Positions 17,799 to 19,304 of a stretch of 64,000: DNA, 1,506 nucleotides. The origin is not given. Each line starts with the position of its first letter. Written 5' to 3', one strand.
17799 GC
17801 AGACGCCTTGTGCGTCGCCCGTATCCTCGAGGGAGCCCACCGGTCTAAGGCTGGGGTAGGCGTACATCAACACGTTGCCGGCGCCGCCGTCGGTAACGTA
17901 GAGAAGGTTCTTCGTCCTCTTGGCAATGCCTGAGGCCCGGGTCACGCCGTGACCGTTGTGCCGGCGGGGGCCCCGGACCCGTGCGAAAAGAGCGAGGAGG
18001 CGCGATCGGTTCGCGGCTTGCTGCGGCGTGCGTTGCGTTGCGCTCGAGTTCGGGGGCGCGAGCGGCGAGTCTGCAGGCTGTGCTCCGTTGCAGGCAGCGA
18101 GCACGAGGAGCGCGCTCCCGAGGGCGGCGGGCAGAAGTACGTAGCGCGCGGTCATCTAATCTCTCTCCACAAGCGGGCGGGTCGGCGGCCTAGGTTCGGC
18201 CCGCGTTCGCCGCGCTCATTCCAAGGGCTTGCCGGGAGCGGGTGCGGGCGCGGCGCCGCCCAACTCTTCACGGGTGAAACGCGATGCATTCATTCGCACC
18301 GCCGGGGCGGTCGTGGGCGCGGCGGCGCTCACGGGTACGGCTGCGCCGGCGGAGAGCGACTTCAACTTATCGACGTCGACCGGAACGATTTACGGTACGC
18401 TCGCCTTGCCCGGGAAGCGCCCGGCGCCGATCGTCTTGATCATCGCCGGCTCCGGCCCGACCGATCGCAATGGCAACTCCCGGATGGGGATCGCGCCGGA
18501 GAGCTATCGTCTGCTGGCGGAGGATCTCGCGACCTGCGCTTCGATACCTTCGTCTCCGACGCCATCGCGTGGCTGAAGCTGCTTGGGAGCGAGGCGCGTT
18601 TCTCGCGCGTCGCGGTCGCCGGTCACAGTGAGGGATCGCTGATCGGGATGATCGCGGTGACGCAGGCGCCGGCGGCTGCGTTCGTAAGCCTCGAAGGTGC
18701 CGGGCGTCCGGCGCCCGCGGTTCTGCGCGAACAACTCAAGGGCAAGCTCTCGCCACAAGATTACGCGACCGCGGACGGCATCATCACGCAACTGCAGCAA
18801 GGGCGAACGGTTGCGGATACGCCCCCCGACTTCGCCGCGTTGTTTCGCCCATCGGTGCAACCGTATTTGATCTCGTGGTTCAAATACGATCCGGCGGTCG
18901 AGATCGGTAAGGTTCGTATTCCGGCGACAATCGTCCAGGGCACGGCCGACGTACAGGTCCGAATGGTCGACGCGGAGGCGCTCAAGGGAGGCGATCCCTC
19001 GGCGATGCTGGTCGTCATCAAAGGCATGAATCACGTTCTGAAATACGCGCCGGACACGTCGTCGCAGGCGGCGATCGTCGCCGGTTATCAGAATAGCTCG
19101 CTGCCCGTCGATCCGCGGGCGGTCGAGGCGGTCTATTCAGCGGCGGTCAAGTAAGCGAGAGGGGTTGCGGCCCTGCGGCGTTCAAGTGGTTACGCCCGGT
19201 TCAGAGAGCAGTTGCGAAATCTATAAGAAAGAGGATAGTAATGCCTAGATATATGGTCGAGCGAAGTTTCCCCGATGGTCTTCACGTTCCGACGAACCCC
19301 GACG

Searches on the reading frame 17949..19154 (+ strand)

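Call 61: search_protein_families(library=pfam, proteins=[window:17949-19154:+], max_evalue=0.001)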
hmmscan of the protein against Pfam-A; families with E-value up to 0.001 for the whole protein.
window:17949-19154:+ (401 aa): 0 families

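Call 73: search_protein_families(library=pfam, proteins=[window:17949-19154:+], max_evalue=0.05)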
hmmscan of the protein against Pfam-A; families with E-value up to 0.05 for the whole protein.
window:17949-19154:+ (401 aa): 1 family
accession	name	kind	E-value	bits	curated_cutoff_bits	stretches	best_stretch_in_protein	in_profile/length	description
PF12146.15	Hydrolase_4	-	0.001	18.9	27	1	197-256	54-115/239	Serine aminopeptidase, S33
